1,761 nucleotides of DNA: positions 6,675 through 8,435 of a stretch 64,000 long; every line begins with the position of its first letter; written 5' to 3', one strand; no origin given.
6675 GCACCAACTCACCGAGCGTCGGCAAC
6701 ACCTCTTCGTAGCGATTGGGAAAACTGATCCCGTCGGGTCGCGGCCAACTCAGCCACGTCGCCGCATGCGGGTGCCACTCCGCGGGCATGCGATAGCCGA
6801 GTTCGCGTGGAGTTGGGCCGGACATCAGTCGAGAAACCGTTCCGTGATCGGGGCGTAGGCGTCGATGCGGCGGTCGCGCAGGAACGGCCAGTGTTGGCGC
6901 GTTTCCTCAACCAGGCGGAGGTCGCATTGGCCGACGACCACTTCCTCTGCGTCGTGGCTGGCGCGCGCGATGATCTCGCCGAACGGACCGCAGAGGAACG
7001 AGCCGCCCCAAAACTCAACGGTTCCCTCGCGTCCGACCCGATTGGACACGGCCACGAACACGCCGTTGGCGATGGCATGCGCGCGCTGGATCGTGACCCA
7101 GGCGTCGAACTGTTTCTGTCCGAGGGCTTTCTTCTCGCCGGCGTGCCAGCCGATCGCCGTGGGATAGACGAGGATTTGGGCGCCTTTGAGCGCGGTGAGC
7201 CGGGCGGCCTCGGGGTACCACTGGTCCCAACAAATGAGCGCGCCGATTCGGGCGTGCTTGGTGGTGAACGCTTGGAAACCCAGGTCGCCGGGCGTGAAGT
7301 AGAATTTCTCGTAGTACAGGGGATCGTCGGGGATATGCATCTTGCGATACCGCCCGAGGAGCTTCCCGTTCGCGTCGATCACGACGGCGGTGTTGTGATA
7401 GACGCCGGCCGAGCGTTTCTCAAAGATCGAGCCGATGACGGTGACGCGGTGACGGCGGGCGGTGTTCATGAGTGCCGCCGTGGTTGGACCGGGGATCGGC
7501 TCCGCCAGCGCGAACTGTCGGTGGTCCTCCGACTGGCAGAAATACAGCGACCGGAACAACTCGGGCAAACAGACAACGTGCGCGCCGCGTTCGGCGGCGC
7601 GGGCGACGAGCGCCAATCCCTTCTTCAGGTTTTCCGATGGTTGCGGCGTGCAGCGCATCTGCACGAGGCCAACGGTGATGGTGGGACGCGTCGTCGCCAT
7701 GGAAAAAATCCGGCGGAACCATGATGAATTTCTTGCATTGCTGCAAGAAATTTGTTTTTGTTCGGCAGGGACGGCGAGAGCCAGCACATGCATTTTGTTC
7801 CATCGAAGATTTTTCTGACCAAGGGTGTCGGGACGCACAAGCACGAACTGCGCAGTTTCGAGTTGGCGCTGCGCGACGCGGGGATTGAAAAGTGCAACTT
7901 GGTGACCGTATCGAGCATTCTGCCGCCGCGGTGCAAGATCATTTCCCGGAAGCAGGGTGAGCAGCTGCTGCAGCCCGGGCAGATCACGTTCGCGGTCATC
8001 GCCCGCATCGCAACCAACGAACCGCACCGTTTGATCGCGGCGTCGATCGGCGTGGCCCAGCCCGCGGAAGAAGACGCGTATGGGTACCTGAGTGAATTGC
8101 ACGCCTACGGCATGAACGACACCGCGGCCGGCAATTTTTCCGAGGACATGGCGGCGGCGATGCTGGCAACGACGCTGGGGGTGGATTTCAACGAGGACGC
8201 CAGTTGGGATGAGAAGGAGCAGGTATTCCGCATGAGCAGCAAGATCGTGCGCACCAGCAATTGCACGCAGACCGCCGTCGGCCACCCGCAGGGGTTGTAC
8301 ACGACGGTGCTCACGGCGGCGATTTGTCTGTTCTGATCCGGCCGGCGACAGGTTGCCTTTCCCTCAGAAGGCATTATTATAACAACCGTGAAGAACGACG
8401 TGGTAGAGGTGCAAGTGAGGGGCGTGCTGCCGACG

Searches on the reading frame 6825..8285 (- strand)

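Call 77: search_protein_families(library=pfam, proteins=[window:6825-8285:-], max_evalue=0.0001)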
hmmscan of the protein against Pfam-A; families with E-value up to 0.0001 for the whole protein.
window:6825-8285:- (486 aa): 1 family
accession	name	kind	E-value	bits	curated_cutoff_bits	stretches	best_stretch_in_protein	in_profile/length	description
PF00795.27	CN_hydrolase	-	2.3e-67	227.4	23.2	1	204-464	1-256/256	Carbon-nitrogen hydrolase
